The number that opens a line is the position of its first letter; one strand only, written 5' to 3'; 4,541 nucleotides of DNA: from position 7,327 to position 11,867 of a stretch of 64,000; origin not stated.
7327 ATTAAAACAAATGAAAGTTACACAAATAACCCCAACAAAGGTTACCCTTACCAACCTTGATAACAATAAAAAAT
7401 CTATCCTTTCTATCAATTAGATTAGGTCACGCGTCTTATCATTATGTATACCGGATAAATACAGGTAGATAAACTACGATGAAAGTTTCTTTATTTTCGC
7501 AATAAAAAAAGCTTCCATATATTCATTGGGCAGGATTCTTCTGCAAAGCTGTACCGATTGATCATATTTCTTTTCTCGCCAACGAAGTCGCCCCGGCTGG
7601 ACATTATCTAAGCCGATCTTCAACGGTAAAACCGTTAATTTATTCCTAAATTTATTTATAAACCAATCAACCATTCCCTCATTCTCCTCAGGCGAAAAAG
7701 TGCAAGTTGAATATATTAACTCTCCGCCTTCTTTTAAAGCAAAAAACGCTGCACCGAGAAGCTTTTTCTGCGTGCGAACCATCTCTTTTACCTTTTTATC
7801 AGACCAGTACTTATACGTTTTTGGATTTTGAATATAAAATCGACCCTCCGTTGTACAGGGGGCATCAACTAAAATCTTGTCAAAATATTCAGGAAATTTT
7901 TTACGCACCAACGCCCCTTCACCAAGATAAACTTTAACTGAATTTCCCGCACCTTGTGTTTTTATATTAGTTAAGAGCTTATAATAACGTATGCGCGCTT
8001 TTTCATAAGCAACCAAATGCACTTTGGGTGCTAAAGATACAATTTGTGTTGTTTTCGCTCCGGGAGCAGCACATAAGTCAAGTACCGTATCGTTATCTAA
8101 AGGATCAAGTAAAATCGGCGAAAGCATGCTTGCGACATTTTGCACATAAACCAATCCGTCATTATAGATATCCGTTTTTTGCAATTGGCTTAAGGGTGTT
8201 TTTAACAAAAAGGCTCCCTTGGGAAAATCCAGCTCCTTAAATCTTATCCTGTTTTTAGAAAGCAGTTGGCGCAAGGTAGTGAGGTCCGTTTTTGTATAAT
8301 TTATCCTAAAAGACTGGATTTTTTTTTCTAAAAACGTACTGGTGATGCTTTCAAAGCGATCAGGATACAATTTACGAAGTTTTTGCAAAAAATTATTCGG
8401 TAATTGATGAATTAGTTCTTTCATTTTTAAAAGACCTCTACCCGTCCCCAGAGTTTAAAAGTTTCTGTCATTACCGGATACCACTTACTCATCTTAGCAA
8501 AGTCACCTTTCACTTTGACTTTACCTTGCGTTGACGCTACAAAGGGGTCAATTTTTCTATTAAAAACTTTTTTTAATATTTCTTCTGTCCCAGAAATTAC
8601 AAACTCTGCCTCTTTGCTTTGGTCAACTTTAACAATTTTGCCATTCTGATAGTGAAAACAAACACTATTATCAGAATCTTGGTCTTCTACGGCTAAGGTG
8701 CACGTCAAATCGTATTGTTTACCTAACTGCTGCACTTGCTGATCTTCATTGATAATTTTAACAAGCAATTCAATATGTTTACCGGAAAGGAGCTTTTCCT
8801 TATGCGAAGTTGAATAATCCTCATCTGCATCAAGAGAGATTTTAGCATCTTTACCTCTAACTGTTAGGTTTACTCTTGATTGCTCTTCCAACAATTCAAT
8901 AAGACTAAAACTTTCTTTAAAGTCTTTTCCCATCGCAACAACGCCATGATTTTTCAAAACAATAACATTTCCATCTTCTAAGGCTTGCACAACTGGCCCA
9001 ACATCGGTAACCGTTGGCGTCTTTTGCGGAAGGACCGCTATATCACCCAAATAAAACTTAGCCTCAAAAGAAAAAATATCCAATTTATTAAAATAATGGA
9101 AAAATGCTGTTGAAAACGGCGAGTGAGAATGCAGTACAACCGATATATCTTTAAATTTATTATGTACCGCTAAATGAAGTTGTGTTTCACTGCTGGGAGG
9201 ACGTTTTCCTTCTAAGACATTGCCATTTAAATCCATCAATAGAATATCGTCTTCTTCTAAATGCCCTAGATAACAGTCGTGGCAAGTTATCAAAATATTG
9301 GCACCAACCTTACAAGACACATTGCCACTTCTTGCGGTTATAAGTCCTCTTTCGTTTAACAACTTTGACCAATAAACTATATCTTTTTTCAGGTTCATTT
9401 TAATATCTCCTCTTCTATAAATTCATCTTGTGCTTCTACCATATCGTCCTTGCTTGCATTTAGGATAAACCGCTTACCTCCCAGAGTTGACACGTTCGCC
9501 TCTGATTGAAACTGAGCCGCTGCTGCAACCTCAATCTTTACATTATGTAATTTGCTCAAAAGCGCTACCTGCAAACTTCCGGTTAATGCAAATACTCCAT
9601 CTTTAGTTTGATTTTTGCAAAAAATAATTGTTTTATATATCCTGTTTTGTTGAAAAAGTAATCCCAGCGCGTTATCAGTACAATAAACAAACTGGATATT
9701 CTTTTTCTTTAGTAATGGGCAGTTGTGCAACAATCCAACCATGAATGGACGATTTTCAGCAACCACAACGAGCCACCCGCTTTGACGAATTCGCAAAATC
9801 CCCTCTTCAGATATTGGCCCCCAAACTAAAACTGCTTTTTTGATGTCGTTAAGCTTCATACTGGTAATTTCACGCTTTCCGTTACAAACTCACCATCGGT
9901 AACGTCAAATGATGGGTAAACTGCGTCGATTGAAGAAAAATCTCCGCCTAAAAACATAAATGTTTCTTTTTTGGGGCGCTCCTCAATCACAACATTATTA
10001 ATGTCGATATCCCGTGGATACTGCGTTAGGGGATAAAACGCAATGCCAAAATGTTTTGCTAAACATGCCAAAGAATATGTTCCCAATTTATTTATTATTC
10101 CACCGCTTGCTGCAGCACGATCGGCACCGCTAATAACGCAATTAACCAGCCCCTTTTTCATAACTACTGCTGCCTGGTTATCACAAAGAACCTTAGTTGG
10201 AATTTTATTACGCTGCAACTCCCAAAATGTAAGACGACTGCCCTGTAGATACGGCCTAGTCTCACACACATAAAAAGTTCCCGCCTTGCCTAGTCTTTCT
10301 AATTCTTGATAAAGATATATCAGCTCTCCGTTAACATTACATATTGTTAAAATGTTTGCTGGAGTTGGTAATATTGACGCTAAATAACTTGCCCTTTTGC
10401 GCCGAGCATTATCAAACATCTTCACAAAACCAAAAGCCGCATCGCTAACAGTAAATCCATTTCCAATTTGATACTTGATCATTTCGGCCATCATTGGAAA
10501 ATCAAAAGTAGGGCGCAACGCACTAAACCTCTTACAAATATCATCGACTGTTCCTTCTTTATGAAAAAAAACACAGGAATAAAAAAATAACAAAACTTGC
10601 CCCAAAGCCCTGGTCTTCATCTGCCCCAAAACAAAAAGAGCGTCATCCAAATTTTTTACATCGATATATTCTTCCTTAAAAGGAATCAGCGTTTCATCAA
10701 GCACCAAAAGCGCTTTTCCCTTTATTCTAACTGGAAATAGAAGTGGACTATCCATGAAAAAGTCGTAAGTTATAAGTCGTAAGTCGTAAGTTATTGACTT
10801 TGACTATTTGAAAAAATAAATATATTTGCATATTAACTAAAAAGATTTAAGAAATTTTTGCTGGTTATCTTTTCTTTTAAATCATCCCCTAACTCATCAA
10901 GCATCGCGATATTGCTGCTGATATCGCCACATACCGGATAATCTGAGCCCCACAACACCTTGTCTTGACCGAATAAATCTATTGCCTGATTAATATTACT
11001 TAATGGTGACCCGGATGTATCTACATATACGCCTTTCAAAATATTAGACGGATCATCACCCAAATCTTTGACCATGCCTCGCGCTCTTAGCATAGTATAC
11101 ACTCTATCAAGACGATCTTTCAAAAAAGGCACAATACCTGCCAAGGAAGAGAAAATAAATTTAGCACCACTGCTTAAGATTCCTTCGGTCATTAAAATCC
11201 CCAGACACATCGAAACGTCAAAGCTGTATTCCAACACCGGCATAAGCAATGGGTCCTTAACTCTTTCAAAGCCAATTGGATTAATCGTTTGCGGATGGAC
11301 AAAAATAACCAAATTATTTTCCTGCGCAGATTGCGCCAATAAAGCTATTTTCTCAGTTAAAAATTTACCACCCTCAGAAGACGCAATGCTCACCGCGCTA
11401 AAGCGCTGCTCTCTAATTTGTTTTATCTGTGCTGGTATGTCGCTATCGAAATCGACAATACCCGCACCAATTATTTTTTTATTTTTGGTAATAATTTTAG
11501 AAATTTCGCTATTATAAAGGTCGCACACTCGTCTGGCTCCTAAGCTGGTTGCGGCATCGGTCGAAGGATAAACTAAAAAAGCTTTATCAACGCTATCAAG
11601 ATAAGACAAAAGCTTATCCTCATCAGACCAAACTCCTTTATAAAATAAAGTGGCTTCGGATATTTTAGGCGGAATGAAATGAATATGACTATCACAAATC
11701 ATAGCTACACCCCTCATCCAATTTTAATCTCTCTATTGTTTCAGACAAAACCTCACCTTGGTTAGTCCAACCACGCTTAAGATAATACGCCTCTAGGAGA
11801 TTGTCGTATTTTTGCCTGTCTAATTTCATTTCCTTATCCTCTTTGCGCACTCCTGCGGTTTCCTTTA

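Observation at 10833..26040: Type II polyketide synthase-like biosynthetic gene cluster, with tungsten AOR and B12-radical SAM partners, in a reduced AT-rich genome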

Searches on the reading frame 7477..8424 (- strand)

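Call 27: search_protein_families(library=ncbifam, proteins=[window:7477-8424:-], max_evalue=0.001)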
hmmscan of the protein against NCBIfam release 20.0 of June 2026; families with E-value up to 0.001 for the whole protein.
window:7477-8424:- (316 aa): 9 families
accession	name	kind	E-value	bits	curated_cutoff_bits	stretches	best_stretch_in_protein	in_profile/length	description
TIGR00446.1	nop2p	subfamily_domain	5.8e-52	176.5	210.45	1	40-313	2-264/264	NOL1/NOP2/sun family putative RNA methylase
NF040814.1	tRNA_cyt_mtase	equivalog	7.4e-51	173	550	1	1-313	1-304/305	tRNA (cytosine(49)-C(5))-methyltransferase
NF011494.0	PRK14902.1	equivalog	3.2e-50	171.2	319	1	9-313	150-442/444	16S rRNA (cytosine(967)-C(5))-methyltransferase RsmB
NF008898.0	PRK11933.1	equivalog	2.4e-45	154.9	588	1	5-315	5-312/480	16S rRNA (cytosine(1407)-C(5))-methyltransferase RsmF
TIGR00563.1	rsmB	equivalog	1.3e-44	153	269.05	1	9-313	145-435/437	16S rRNA (cytosine(967)-C(5))-methyltransferase RsmB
NF008149.0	PRK10901.1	equivalog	5.7e-44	150.8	375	1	6-313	148-432/434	16S rRNA (cytosine(967)-C(5))-methyltransferase RsmB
NF011493.0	PRK14901.1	equivalog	2.9e-42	145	540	1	6-261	149-407/447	16S rRNA (cytosine(967)-C(5))-methyltransferase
NF041567.1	mtaseRsmF_Thermus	equivalog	1.4e-33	116.2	690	1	86-313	68-290/443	16S rRNA (cytosine(1407)-C(5))-methyltransferase RsmF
NF011495.0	PRK14903.1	equivalog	1.9e-29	102.7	503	1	38-260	165-386/431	16S rRNA (cytosine(967)-C(5))-methyltransferase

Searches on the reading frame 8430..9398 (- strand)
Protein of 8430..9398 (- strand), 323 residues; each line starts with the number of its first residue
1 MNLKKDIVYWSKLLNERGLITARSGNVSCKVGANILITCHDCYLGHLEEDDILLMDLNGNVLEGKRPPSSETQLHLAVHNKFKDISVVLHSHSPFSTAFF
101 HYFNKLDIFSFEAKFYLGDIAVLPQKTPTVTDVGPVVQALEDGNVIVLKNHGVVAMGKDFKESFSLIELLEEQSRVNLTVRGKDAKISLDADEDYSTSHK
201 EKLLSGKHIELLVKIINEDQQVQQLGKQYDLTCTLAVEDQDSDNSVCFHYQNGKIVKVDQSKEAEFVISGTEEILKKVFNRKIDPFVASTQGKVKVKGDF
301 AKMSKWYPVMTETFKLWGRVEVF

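Call 4: search_protein_families(library=pfam, proteins=[window:8430-9398:-], max_evalue=0.01)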
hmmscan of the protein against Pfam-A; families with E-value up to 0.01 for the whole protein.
window:8430-9398:- (323 aa): 3 families
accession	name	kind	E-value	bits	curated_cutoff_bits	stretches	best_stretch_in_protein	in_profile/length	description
PF00596.27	Aldolase_II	-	2.1e-37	129.3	22.2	1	6-176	2-181/183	Class II Aldolase and Adducin N-terminal domain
PF02036.22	SCP2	-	6.8e-08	33.2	21.3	1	234-306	23-96/101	SCP-2 sterol transfer family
PF14864.11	Alkyl_sulf_C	-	0.0067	17.1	27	0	231-312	32-115/125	Alkyl sulfatase C-terminal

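Call 27: search_protein_families(library=ncbifam, proteins=[window:8430-9398:-], max_evalue=0.001)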
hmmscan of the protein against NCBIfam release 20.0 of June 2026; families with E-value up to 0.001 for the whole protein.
window:8430-9398:- (323 aa): 32 families (the best 25 are shown)
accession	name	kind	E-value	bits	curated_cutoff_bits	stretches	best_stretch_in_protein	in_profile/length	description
NF040649.1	FucA_Meth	equivalog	7.3e-37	127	250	1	1-179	1-175/179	L-fuculose phosphate aldolase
NF006208.0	PRK08333.1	equivalog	3.5e-32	111.6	267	1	2-176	4-179/189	aldolase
NF006413.0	PRK08660.1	equivalog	3.7e-26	92.1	203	1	4-181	3-178/184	aldolase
NF043034.1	OxoTetrPhDc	equivalog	1e-24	87.5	250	1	2-186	4-194/205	3-oxo-tetronate 4-phosphate decarboxylase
NF005123.0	PRK06557.1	subfamily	1.5e-22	80.4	251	1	3-192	12-207/223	L-ribulose-5-phosphate 4-epimerase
NF005302.0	PRK06833.1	equivalog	1.8e-21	76.6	264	1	3-177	6-183/214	L-fuculose-phosphate aldolase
NF006672.0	PRK09220.1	equivalog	1.2e-19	70.5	226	1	5-100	13-109/209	methylthioribulose 1-phosphate dehydratase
NF004527.0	PRK05874.1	equivalog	7.5e-19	68.1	308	1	11-184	15-193/218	L-fuculose-phosphate aldolase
TIGR03328.1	salvage_mtnB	equivalog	1.3e-18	67.2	137.05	1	12-171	6-182/194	methylthioribulose 1-phosphate dehydratase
NF053831.1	RU1PAldHalo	equivalog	6.2e-17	61.8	300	1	19-182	19-184/208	ribulose-1-phosphate aldolase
NF005984.0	PRK08087.1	subfamily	5.2e-16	59.1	264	1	3-194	6-198/215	L-fuculose-phosphate aldolase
NF009003.0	PRK12348.1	subfamily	5.7e-16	58.9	331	1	3-182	4-198/228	L-ribulose-5-phosphate 4-epimerase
NF006047.0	PRK08193.1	subfamily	3.5e-15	56.2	257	1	3-109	5-113/231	L-ribulose-5-phosphate 4-epimerase AraD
NF004855.0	PRK06208.1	subfamily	5.5e-15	55.3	255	1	44-184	87-231/274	class II aldolase/adducin family protein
TIGR00760.1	araD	equivalog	6.5e-14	51.7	389.1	1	2-102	4-106/228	L-ribulose-5-phosphate 4-epimerase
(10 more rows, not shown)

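Call 78: find_homologous_proteins(query=window:8430-9398:-, max_evalue=1e-10)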
Query window:8430-9398:- (323 aa): 172 proteins with E <= 1e-10 among 1504 candidates; the best 120 are listed.
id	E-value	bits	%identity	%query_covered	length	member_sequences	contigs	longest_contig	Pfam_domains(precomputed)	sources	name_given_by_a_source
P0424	2.7e-213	725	100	100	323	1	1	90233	PF00596.28,PF02036.23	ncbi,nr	ncbi:MAG: hypothetical protein GY858_08435 [Candidatus Omnitrophica bacterium]|nr:hypothetical prote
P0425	1.8e-136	473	63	99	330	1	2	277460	PF00596.28,PF02036.23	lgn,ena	-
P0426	2.0e-134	466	62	99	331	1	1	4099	PF00596.28,PF02036.23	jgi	-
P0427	2.0e-132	459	60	99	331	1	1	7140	PF00596.28,PF02036.23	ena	-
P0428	2.9e-132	459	61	99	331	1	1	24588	PF00596.28,PF02036.23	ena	-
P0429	1.2e-131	457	61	99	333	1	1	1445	PF00596.28,PF02036.23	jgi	jgi:L-fuculose-phosphate aldolase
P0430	2.0e-131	456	61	99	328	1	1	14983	PF00596.28,PF02036.23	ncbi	-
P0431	2.6e-131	456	61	99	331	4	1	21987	PF00596.28,PF02036.23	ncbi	-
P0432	4.6e-131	455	60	99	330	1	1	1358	PF00596.28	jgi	-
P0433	7.1e-131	454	62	99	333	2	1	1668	PF00596.28,PF02036.23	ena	-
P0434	7.3e-131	454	61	98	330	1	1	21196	PF00596.28,PF02036.23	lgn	-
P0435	8.2e-131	454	60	99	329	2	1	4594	PF00596.28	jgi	jgi:L-fuculose-phosphate aldolase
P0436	1.2e-130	453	60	99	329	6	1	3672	PF00596.28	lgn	-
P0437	2.3e-130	452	60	99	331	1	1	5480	PF00596.28,PF02036.23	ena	-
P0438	3.2e-130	452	60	99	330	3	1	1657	PF00596.28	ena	-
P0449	1.5e-127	443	60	99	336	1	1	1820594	PF00596.28,PF02036.23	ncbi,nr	ncbi:MAG: class II aldolase/adducin family protein [Candidatus Omnitrophota bacterium]|nr:MAG: class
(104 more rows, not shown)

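Call 79: find_encoding_contigs(protein=P0449, flank=10000, max_places=2)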
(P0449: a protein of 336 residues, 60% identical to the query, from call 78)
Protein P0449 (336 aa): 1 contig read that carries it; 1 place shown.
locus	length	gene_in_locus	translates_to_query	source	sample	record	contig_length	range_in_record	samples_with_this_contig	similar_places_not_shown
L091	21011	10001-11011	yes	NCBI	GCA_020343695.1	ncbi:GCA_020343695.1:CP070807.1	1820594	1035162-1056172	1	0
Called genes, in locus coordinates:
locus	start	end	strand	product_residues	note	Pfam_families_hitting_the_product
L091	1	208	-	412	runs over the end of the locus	PF05359:DUF748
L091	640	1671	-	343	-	PF01075:Glyco_transf_9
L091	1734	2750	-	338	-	PF01075:Glyco_transf_9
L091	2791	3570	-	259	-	PF01522:Polysacc_deac_1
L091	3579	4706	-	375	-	PF13439:Glyco_transf_4, PF13579:Glyco_trans_4_4, PF20706:GT4-conflict, PF00534:Glycos_transf_1, PF13692:Glyco_trans_1_4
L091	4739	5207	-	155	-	PF01075:Glyco_transf_9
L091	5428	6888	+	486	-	PF02310:B12-binding, PF04055:Radical_SAM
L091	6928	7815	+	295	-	PF04909:Amidohydro_2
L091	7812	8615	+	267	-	PF01063:Aminotran_4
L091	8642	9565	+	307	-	PF01008:IF-2B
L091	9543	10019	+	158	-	-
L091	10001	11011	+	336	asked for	PF00596:Aldolase_II, PF02036:SCP2 (faint)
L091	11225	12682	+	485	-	PF00171:Aldedh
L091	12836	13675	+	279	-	PF01791:DeoC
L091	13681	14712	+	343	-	PF08240:ADH_N, PF00107:ADH_zinc_N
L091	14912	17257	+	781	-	PF03176:MMPL, PF02460:Patched (weak), PF12349:Sterol-sensing, PF03176:MMPL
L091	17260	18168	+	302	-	PF07044:DUF1329 (weak), PF17131:TP_0789-like, PF07044:DUF1329 (weak)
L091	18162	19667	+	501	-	PF06980:DUF1302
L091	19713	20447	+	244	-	PF02596:DUF169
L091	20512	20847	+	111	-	PF00829:Ribosomal_L21p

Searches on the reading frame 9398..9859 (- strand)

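Call 4: search_protein_families(library=pfam, proteins=[window:9398-9859:-], max_evalue=0.01)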
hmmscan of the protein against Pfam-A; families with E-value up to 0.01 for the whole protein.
window:9398-9859:- (154 aa): 1 family
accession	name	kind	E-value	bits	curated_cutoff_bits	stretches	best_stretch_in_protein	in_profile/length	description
PF01008.23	IF-2B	-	9e-11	42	22.4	1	29-122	133-225/280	Initiation factor 2 subunit family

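Call 27: search_protein_families(library=ncbifam, proteins=[window:9398-9859:-], max_evalue=0.001)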
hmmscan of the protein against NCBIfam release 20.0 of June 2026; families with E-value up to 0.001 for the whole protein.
window:9398-9859:- (154 aa): 4 families
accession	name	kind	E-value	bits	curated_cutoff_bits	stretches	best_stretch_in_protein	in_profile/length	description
TIGR00524.1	eIF-2B_rel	subfamily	1.4e-07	31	185.85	1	31-116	155-241/303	S-methyl-5-thioribose-1-phosphate isomerase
NF004326.0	PRK05720.1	subfamily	3.3e-07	29.4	271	1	31-116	194-280/358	s-methyl-5-thioribose-1-phosphate isomerase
NF004700.0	PRK06036.1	equivalog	5.4e-07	29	528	1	31-117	184-271/339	S-methyl-5-thioribose-1-phosphate isomerase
TIGR00512.1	salvage_mtnA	equivalog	6.8e-05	22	279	1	31-115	187-272/335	S-methyl-5-thioribose-1-phosphate isomerase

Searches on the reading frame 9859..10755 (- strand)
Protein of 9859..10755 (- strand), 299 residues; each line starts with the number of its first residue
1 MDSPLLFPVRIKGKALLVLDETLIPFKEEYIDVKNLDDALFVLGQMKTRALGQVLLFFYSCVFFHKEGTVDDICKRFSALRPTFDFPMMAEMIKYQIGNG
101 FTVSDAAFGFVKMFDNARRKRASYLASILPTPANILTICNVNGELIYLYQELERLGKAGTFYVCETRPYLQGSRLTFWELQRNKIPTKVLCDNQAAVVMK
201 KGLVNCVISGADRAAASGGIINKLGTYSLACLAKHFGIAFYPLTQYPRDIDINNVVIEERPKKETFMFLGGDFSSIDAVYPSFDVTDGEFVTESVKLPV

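Call 4: search_protein_families(library=pfam, proteins=[window:9859-10755:-], max_evalue=0.01)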
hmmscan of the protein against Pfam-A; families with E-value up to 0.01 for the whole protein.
window:9859-10755:- (299 aa): 1 family
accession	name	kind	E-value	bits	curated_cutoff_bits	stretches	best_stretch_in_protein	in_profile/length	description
PF01008.23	IF-2B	-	5.1e-35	121.5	22.4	1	109-292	84-269/280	Initiation factor 2 subunit family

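Call 27: search_protein_families(library=ncbifam, proteins=[window:9859-10755:-], max_evalue=0.001)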
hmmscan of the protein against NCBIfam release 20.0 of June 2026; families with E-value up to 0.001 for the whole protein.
window:9859-10755:- (299 aa): 8 families
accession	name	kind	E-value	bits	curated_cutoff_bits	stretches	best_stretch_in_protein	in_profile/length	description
NF004326.0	PRK05720.1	subfamily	5.4e-46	157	271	1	131-292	157-331/358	s-methyl-5-thioribose-1-phosphate isomerase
TIGR00512.1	salvage_mtnA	equivalog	2.2e-42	145.2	279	1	134-293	153-325/335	S-methyl-5-thioribose-1-phosphate isomerase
TIGR00524.1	eIF-2B_rel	subfamily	2.6e-35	122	185.85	1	129-292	116-292/303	S-methyl-5-thioribose-1-phosphate isomerase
NF004436.0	PRK05772.1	equivalog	3.7e-32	112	521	2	154-293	197-341/363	S-methyl-5-thioribose-1-phosphate isomerase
NF004700.0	PRK06036.1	equivalog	1.5e-29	103.1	528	1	156-292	179-319/339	S-methyl-5-thioribose-1-phosphate isomerase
TIGR00511.1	ribulose_e2b2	equivalog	2.4e-18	66.4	314.1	1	102-291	86-276/301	ribose 1,5-bisphosphate isomerase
NF006210.0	PRK08335.1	equivalog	2.1e-10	40.3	339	1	103-262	81-239/275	translation initiation factor IF-2B subunit alpha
NF004994.0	PRK06372.1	equivalog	9.4e-10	38.3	249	1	159-244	110-192/253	translation initiation factor IF-2B subunit delta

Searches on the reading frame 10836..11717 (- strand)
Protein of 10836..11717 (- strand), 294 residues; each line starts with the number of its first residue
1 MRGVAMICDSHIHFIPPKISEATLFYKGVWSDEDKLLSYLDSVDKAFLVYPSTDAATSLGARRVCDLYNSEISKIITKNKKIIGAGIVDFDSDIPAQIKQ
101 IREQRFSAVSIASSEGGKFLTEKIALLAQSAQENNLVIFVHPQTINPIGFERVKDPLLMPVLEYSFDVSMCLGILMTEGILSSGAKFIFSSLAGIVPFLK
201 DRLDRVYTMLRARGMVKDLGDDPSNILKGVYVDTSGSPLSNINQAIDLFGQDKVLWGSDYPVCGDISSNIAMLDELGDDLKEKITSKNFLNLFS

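Call 3: search_protein_families(library=pfam, proteins=[window:10836-11717:-], max_evalue=0.01)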
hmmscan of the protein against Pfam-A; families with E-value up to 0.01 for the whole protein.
window:10836-11717:- (294 aa): 1 family
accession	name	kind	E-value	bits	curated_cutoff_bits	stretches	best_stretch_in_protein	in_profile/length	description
PF04909.20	Amidohydro_2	-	9.4e-11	42.4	26.4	1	228-288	203-282/289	Amidohydrolase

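Call 6: search_protein_families(library=ncbifam, proteins=[window:10836-11717:-], max_evalue=0.01)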
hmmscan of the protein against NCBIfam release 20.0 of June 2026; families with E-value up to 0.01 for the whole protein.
window:10836-11717:- (294 aa): 1 family
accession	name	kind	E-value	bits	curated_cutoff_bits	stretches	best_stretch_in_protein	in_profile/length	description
NF052480.1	FuconLaconase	equivalog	0.0014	18.2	400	1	241-264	224-247/287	L-fucono-1,5-lactonase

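Call 29: search_solved_structures(query=window:10836-11717:-, max_evalue=0.01)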
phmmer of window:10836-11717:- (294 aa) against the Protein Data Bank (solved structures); distinct sequences matched with E-value up to 0.01: 14.
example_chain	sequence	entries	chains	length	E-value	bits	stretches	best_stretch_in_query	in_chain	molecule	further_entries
4ign_A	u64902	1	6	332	7.2e-07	32.3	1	63-290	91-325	2-amino-3-carboxymuconate-6-semialdehyde decarboxylase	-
4igm_A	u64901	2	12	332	7.2e-07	32.3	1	63-290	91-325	2-amino-3-carboxymuconate-6-semialdehyde decarboxylase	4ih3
4ofc_A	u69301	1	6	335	7.4e-07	32.2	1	63-290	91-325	2-amino-3-carboxymuconate-6-semialdehyde decarboxylase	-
2wm1_A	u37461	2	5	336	7.5e-07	32.2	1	63-290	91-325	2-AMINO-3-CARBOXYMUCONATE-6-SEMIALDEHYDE DECARBOXYLASE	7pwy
8yt2_A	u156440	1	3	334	7.5e-07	32.2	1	125-293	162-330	2-amino-3-carboxymuconate 6-semialdehyde decarboxylase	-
4epk_A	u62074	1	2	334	1.3e-06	31.4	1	125-293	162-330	2-amino-3-carboxymuconate 6-semialdehyde decarboxylase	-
4ifk_B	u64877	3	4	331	1.8e-06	31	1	125-293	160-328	2-amino-3-carboxymuconate 6-semialdehyde decarboxylase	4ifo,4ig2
2hbv_A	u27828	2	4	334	1.8e-06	31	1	125-293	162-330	2-amino-3-carboxymuconate 6-semialdehyde decarboxylase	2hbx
6mgt_A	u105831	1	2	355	2.1e-06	30.7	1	125-293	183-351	2-amino-3-carboxymuconate 6-semialdehyde decarboxylase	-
6mgs_A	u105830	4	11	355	2.2e-06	30.7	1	125-293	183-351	2-amino-3-carboxymuconate 6-semialdehyde decarboxylase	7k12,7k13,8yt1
4era_A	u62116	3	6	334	2.5e-06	30.5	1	125-293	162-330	2-amino-3-carboxymuconate 6-semialdehyde decarboxylase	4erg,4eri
4ifr_A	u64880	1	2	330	1.3e-05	28.2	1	125-293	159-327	2-amino-3-carboxymuconate 6-semialdehyde decarboxylase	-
4ifk_A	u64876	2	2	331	1.3e-05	28.2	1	125-293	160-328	2-amino-3-carboxymuconate 6-semialdehyde decarboxylase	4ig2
6omp_A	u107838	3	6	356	2e-05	27.6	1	60-293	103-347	PtmU3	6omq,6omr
